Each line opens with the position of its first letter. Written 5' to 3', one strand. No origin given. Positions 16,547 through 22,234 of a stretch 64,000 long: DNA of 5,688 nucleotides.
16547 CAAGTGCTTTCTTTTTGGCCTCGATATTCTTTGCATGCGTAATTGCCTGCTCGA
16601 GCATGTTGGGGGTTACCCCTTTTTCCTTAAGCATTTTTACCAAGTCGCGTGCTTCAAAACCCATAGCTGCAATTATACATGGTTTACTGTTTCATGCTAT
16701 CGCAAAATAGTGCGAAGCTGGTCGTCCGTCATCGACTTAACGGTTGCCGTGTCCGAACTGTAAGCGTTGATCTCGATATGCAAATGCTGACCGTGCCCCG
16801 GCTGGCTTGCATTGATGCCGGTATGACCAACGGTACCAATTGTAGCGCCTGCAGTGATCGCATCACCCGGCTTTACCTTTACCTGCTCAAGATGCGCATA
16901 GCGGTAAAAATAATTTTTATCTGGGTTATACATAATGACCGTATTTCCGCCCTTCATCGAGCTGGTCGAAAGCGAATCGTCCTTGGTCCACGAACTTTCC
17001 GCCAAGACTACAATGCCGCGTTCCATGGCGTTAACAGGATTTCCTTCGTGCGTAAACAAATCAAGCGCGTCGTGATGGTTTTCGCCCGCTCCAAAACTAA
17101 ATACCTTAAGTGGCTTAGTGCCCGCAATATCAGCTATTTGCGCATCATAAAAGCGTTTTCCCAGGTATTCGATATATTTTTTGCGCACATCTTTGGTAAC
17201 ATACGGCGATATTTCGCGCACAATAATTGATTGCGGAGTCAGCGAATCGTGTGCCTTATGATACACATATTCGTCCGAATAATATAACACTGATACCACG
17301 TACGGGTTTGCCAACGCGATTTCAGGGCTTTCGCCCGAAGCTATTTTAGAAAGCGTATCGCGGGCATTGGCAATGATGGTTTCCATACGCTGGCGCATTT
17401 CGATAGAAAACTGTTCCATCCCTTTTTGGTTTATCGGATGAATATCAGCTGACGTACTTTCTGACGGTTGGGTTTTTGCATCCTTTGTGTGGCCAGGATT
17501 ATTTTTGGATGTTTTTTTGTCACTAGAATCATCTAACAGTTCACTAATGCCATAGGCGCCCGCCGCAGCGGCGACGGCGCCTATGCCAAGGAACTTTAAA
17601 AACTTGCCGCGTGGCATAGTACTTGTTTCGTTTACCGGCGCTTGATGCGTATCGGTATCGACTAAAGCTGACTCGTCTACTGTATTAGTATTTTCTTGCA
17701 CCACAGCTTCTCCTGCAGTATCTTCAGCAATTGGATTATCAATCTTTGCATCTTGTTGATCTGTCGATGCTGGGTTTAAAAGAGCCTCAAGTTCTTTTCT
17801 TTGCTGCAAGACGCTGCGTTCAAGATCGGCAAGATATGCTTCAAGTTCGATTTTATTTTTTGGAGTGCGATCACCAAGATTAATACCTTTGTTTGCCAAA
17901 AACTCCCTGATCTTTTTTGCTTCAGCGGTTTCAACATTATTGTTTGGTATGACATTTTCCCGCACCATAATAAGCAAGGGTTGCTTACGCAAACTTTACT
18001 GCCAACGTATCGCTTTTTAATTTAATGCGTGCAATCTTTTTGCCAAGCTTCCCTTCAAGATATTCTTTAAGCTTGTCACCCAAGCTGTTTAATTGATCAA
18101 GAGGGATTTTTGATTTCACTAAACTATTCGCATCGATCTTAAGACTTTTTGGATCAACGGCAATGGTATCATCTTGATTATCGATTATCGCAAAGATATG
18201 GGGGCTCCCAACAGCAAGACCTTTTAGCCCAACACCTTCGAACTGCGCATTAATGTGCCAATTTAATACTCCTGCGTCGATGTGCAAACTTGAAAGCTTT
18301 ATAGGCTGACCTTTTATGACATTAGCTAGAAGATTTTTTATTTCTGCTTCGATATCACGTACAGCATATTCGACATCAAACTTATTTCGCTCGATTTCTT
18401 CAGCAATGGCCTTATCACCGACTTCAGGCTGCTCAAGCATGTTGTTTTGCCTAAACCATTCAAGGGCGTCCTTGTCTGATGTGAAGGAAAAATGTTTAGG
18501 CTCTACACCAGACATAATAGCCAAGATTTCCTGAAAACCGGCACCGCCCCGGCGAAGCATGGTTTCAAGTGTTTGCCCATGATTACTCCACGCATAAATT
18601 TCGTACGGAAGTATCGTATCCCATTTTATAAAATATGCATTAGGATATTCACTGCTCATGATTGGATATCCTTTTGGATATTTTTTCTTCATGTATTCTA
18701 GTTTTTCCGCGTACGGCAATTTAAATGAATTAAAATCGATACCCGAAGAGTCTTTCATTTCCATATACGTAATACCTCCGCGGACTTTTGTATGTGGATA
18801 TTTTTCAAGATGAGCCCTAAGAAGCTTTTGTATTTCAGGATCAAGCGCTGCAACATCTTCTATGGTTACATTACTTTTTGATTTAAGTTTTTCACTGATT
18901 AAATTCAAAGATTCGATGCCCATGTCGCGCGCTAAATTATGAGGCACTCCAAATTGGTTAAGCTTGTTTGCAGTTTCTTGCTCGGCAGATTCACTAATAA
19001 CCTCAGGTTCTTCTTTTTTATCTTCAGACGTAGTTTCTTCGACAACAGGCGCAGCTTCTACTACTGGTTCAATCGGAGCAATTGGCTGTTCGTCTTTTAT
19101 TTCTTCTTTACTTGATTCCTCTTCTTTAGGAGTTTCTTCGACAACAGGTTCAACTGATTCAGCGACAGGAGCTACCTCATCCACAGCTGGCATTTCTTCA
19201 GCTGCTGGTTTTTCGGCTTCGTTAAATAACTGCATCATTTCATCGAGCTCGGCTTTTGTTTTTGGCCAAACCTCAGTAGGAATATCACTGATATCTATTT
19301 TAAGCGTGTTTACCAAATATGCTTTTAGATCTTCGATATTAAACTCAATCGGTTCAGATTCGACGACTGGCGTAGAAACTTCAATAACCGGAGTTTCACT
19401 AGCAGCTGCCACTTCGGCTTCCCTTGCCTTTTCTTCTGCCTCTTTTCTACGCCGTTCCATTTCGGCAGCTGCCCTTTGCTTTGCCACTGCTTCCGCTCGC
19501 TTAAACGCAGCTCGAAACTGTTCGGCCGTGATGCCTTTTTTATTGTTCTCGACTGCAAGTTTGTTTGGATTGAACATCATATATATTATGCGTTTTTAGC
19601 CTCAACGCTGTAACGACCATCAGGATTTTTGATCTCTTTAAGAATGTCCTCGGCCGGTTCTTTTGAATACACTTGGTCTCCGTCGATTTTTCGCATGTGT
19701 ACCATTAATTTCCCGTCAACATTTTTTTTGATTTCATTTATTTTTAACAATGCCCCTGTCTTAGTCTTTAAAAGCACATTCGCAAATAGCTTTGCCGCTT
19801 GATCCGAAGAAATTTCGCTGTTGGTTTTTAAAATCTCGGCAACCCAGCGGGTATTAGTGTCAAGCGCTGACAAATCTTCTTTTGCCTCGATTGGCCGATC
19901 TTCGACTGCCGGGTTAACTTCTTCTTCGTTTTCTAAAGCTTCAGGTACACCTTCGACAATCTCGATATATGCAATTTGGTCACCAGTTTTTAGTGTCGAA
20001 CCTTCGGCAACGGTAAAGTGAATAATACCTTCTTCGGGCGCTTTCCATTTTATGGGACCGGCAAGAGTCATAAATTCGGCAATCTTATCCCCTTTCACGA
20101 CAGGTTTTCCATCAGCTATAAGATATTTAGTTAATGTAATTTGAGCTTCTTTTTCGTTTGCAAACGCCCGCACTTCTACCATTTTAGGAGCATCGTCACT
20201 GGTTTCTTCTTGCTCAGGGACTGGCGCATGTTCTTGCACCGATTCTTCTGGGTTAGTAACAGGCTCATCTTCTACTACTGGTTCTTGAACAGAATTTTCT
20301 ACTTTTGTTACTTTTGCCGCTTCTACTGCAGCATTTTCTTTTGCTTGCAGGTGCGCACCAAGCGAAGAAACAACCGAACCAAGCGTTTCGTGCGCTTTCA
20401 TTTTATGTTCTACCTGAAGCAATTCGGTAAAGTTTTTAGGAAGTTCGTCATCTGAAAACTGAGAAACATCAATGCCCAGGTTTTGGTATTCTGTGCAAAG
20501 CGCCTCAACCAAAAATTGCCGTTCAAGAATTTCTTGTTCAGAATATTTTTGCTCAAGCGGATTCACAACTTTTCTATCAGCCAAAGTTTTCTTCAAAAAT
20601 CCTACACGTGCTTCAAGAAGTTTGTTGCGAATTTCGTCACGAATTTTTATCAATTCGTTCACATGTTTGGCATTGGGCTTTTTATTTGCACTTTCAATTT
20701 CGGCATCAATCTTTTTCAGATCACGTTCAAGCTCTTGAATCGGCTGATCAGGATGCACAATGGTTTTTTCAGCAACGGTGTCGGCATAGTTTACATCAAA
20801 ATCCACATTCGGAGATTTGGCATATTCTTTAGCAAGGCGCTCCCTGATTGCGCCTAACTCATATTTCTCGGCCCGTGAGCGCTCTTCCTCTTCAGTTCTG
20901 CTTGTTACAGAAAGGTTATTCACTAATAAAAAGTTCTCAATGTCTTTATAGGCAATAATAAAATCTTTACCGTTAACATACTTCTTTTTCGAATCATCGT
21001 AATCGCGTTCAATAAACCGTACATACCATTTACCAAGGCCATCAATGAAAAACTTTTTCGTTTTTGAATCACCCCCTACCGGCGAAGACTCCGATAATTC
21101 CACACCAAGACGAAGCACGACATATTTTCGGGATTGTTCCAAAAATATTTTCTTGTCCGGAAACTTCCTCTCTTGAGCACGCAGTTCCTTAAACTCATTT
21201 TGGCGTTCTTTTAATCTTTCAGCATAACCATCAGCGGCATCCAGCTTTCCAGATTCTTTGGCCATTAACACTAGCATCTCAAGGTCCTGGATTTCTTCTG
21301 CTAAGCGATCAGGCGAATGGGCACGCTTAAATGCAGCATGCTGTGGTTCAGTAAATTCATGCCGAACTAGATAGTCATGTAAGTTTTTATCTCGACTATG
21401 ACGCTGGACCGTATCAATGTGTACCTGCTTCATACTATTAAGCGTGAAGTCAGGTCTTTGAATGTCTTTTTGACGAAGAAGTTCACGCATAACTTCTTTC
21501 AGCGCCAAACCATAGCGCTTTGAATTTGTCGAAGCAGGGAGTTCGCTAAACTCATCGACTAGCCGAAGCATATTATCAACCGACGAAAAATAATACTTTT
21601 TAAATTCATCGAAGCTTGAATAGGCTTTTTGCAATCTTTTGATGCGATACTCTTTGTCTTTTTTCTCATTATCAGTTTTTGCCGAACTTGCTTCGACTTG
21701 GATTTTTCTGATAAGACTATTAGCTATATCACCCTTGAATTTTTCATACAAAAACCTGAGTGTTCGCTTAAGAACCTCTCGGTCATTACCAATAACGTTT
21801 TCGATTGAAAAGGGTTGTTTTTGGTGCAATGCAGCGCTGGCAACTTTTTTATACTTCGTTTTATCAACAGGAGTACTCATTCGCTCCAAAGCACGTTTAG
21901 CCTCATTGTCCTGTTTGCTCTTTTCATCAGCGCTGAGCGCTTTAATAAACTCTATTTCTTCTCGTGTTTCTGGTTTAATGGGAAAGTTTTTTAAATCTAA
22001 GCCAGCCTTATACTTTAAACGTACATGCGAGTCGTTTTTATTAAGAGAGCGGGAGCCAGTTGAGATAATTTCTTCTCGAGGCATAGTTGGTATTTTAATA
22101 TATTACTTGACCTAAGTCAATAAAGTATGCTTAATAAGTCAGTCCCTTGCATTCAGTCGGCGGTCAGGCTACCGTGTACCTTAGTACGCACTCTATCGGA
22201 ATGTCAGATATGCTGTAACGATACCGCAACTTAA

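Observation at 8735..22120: Leaderless-promoter-driven operon of six co-directional genes encoding giant uncharacterised proteins plus an M23 peptidase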

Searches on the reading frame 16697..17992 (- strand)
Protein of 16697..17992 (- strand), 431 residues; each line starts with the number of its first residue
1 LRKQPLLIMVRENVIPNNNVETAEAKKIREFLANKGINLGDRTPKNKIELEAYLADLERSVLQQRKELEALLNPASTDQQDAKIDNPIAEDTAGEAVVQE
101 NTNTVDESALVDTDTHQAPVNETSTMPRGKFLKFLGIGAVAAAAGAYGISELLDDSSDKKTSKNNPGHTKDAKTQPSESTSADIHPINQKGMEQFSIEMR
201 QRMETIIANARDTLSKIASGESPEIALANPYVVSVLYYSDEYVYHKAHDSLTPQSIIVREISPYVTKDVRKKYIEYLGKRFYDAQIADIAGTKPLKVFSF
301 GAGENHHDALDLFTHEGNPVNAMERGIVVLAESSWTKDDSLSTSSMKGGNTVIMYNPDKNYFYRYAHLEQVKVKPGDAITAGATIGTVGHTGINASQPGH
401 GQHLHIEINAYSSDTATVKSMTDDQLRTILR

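Call 3: search_protein_families(library=pfam, proteins=[window:16697-17992:-], max_evalue=0.01)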
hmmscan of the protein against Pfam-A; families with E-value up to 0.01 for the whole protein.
window:16697-17992:- (431 aa): 1 family
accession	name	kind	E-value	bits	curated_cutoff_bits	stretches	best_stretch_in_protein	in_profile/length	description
PF01551.29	Peptidase_M23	-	3.2e-18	66.1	28.7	1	306-410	2-89/96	Peptidase family M23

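Call 4: search_protein_families(library=phrogs, proteins=[window:16697-17992:-], max_evalue=0.01)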
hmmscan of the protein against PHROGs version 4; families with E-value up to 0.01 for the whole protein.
window:16697-17992:- (431 aa): 15 families
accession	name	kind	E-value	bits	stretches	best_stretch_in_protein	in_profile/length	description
phrog_14988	-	other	2.9e-14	54.4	1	306-411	32-129/272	peptidase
phrog_6700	-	lysis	2.1e-13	49.2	1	298-415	2617-2718/2898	endolysin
phrog_7767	-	other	3.7e-13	50.6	1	304-409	18-107/194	metallo-endopeptidase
phrog_3578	-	lysis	1.6e-11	45.3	1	306-423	235-351/405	endolysin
phrog_10030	-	tail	1.8e-08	33.1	1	304-415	1911-2012/2105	tail length tape measure protein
phrog_36429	-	unknown function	1.2e-06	27.5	1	307-414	130-226/1159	-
phrog_1067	-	head and packaging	3.6e-06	26.7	1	305-412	760-850/991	minor head protein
phrog_37190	-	other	5.3e-06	27.1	1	305-409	139-226/244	peptidase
phrog_21656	-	other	2.4e-05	23.5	1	348-409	670-730/1022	peptidase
phrog_16615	-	other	3e-05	24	1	304-410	416-506/529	peptidase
phrog_13392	-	lysis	6e-05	23.7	1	348-415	89-154/308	endolysin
phrog_8537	-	unknown function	9e-05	22.9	1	342-415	38-109/384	-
phrog_4070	-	tail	0.0005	19.3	1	348-414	655-715/989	tail length tape measure protein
phrog_28672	-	other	0.0029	17.3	1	363-413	333-378/397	metallo-endopeptidase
phrog_3084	-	lysis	0.0052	16.8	0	306-411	23-119/468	endolysin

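Call 12: search_protein_families(library=ncbifam, proteins=[window:16697-17992:-], max_evalue=0.01)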
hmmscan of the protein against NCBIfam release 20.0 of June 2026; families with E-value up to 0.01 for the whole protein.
window:16697-17992:- (431 aa): 11 families
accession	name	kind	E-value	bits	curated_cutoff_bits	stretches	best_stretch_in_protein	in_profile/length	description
NF008652.0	PRK11649.1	equivalog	3.3e-06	26.1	341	1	309-410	315-401/439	murein DD-endopeptidase MepM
NF052336.1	PdgHdaseHSB100310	equivalog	5.2e-06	26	500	1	303-415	53-148/316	peptidoglycan hydrolase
NF040883.1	amid_act_ActS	equivalog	1.3e-05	24.6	375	1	306-395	135-213/242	amidase activator ActS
NF052530.1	Heli_ShapePgp3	exception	2.6e-05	23.5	300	1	306-411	166-254/270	peptidoglycan metallopeptidase Pgp3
NF004799.0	PRK06148.1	subfamily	4.3e-05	21.7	1128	1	305-412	439-541/1015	hypothetical protein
NF053824.1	PdgNdpepShyC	equivalog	5.9e-05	22.1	700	1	349-408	327-380/429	peptidoglycan DD-endopeptidase ShyC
NF053825.1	PdgNdpepShyA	equivalog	0.00011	21.1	700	1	348-412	326-384/425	peptidoglycan DD-endopeptidase ShyA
NF053738.1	S2SprSpoIIQBc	equivalog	0.0002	21.1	250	1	352-410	157-212/232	stage II sporulation protein SpoIIQ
NF050804.1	CellDivDipMCaul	equivalog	0.00052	18.9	900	1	305-395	526-605/634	cell division endopeptidase DipM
NF008123.1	PRK10871.1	equivalog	0.0018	17.7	311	1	299-396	257-343/365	murein hydrolase activator NlpD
NF041208.1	celldiv_DipM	equivalog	0.003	16.9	740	1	298-416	310-412/419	cell division endopeptidase DipM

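Call 120: search_protein_families(library=padloc, proteins=[window:16697-17992:-], max_evalue=0.01)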
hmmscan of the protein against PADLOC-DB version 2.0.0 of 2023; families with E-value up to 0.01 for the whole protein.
window:16697-17992:- (431 aa): 0 families

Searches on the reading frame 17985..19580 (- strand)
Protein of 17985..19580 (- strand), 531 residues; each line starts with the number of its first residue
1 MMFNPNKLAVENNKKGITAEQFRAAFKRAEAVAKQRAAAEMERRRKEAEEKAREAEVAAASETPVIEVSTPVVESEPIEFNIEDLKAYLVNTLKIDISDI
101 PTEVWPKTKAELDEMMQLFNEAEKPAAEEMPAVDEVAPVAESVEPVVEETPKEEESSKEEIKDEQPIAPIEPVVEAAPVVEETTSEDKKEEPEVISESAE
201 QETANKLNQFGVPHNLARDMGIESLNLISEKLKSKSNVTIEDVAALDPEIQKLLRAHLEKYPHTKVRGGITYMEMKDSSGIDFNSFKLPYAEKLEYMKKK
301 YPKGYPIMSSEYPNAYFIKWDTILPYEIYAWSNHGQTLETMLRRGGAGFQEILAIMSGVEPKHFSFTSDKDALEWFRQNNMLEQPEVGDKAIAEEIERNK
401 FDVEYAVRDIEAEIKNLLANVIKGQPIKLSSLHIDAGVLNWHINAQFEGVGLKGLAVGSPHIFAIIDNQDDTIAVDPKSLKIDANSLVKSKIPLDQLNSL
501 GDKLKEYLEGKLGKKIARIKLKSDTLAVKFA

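Call 3: search_protein_families(library=pfam, proteins=[window:17985-19580:-], max_evalue=0.01)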
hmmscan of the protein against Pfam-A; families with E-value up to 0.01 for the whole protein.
window:17985-19580:- (531 aa): 0 families

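Call 4: search_protein_families(library=phrogs, proteins=[window:17985-19580:-], max_evalue=0.01)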
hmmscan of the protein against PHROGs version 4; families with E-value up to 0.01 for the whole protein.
window:17985-19580:- (531 aa): 0 families

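Call 12: search_protein_families(library=ncbifam, proteins=[window:17985-19580:-], max_evalue=0.01)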
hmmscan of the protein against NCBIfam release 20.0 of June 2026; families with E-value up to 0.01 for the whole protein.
window:17985-19580:- (531 aa): 0 families

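Call 54: predict_structure(protein=window:17985-19580:-)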
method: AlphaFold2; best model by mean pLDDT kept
length: 531 residues; sequences in the alignment: 1
mean_pLDDT: 42.9   pTM: 0.25
mean pLDDT of the five models: 42.9, 40.5, 39.0, 38.7, 37.7
residues with pLDDT >= 90: 0; 70-90: 5; 50-70: 89; < 50: 437
segments of 3 or more residues with pLDDT < 50: 1-14, 19-23, 28-33, 61-116, 118-144, 146-165, 167-171, 173-197, 203-219, 221-223, 233-245, 253-294, 308-314, 324-348, 351-364, 390-531
pLDDT, mean of each block of 10 residues (from residue 1): 33 47 48 49 66 61 39 37 44 43 46 46 42 36 37 39 42 41 44 44 47 45 51 43 48 45 36 33 34 49 52 54 41 39 46 45 50 62 56 42 35 44 39 31 35 32 32 30 33 45 47 38 32 29
secondary structure, 60 per line:
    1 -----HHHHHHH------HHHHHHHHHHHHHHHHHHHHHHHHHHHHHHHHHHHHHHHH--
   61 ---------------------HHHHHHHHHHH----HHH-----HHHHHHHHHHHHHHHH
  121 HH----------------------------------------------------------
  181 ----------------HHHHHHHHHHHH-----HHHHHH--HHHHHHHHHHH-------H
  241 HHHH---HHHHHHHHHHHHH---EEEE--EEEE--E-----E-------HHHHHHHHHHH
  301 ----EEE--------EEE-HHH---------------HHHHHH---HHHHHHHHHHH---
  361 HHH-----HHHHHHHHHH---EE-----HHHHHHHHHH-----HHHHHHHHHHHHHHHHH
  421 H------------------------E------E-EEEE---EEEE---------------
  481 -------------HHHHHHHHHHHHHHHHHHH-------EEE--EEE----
elements in order: H6-12 H19-58 H82-92 H105-122 H197-208 H214-219 H222-232 H240-244 H248-260 E264-267 E270-273 H290-300 E305-307 E316-318 H338-343 H347-357 H369-378 H389-398 H404-421 E455-458 E462-465 H494-512 E520-522 E525-527

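Call 74: search_protein_families(library=pfam, proteins=[window:17985-19580:-], max_evalue=10)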
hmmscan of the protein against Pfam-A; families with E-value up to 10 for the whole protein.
window:17985-19580:- (531 aa): 0 families

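Call 116: list_cluster_members(proteins=[window:8277-8735:+, window:8310-8735:+, window:8241-8735:+, window:8259-8735:+, window:17985-19577:-, window:6274-8196:-, window:22310-23416:+, window:1651-4506:-, window:4511-5452:-])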
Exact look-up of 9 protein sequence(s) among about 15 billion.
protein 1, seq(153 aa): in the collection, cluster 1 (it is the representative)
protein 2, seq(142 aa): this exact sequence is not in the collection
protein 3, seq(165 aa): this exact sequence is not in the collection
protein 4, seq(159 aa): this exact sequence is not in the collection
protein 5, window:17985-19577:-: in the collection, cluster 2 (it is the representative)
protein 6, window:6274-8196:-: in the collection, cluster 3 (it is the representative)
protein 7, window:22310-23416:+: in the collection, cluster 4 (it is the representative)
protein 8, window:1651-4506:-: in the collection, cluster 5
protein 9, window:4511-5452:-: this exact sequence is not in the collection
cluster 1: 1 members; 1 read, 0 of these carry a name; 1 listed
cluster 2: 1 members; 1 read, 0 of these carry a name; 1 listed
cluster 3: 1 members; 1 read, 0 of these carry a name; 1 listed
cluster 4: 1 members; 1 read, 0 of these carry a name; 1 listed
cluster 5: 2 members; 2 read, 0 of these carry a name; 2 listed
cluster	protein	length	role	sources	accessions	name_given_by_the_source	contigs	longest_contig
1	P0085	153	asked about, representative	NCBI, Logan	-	-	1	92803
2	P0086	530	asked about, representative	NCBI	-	-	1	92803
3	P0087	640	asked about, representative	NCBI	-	-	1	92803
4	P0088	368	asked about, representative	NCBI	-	-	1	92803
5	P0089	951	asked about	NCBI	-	-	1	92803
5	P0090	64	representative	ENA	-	-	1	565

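Call 120: search_protein_families(library=padloc, proteins=[window:17985-19577:-], max_evalue=0.01)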
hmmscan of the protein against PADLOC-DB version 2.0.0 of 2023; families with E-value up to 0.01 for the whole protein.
window:17985-19577:- (530 aa): 0 families

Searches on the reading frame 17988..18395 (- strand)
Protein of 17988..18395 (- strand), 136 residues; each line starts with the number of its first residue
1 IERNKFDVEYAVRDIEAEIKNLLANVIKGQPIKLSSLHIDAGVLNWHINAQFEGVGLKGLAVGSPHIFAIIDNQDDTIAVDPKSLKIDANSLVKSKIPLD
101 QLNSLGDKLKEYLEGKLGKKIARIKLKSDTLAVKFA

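Call 85: find_homologous_proteins(query=A6, max_evalue=0.001)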
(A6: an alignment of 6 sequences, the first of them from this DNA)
Query A6 (6 sequences) (136 aa, profile of the alignment): 1 proteins with E <= 0.001 among 4674 candidates.
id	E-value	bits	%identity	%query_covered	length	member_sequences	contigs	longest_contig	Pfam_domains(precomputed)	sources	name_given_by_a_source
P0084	5.0e-26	110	31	23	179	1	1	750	-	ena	-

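Call 102: search_solved_structures(query=A6, max_evalue=5)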
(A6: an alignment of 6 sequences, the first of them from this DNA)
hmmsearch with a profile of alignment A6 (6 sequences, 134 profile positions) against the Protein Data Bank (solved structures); distinct sequences matched with E-value up to 5: 5.
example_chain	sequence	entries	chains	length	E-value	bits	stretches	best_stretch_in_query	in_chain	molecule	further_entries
8vfq_A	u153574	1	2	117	0.03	18.1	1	14-72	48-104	De novo designed apixaban-binding protein apx1049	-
8vez_A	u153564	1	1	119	0.031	18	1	14-72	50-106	De novo design apixaban-binding protein: apx1049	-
2kj1_A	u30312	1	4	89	0.099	16.4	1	55-107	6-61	BM2 protein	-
1b73_A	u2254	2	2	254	0.4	14.4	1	85-121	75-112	GLUTAMATE RACEMASE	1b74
2jrx_A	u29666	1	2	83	1.4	12.7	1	5-52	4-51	UPF0352 protein yejL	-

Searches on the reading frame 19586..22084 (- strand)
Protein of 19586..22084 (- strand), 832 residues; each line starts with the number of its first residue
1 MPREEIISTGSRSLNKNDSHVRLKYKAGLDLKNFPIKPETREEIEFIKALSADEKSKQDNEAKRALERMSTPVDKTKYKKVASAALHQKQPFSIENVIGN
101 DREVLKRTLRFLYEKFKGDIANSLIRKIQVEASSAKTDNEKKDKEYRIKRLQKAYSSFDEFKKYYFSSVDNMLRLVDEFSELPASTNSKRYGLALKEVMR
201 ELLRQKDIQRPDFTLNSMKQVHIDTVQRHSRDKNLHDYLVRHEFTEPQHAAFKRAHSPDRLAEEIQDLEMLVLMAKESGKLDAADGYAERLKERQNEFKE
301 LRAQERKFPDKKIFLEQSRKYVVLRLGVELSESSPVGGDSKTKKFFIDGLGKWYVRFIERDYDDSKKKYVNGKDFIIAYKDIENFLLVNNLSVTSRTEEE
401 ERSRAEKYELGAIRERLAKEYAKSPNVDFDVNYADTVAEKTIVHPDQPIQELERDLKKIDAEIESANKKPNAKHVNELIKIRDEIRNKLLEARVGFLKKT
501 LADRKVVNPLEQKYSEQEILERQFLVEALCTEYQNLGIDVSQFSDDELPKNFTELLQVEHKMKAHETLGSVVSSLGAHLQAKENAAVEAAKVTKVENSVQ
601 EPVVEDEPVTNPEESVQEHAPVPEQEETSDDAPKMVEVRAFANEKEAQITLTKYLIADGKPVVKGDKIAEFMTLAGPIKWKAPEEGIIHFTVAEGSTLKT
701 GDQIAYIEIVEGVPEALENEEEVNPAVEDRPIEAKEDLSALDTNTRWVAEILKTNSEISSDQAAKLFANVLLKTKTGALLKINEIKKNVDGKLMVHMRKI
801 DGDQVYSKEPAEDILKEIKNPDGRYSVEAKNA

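Call 3: search_protein_families(library=pfam, proteins=[window:19586-22084:-], max_evalue=0.01)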
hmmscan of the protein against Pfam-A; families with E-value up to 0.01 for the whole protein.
window:19586-22084:- (832 aa): 0 families

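Call 4: search_protein_families(library=phrogs, proteins=[window:19586-22084:-], max_evalue=0.01)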
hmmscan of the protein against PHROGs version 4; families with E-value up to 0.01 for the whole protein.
window:19586-22084:- (832 aa): 0 families

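Call 12: search_protein_families(library=ncbifam, proteins=[window:19586-22084:-], max_evalue=0.01)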
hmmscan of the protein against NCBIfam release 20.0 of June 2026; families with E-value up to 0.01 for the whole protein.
window:19586-22084:- (832 aa): 0 families

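Call 35: search_solved_structures(query=window:19586-22084:-, max_evalue=1)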
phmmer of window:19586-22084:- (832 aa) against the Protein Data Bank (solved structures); distinct sequences matched with E-value up to 1: 0.

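Call 74: search_protein_families(library=pfam, proteins=[window:19586-22084:-], max_evalue=10)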
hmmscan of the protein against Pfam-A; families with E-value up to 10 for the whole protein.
window:19586-22084:- (832 aa): 2 families
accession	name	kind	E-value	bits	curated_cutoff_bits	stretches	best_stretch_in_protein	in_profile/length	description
PF00364.28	Biotin_lipoyl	-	0.044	14.1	22.1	1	651-707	16-73/73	Biotin-requiring enzyme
PF04420.19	CHD5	-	3.4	7.9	29.3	1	109-164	13-67/159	CHD5-like protein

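Call 120: search_protein_families(library=padloc, proteins=[window:19586-22084:-], max_evalue=0.01)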
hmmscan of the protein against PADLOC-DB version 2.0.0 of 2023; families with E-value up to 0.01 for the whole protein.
window:19586-22084:- (832 aa): 0 families
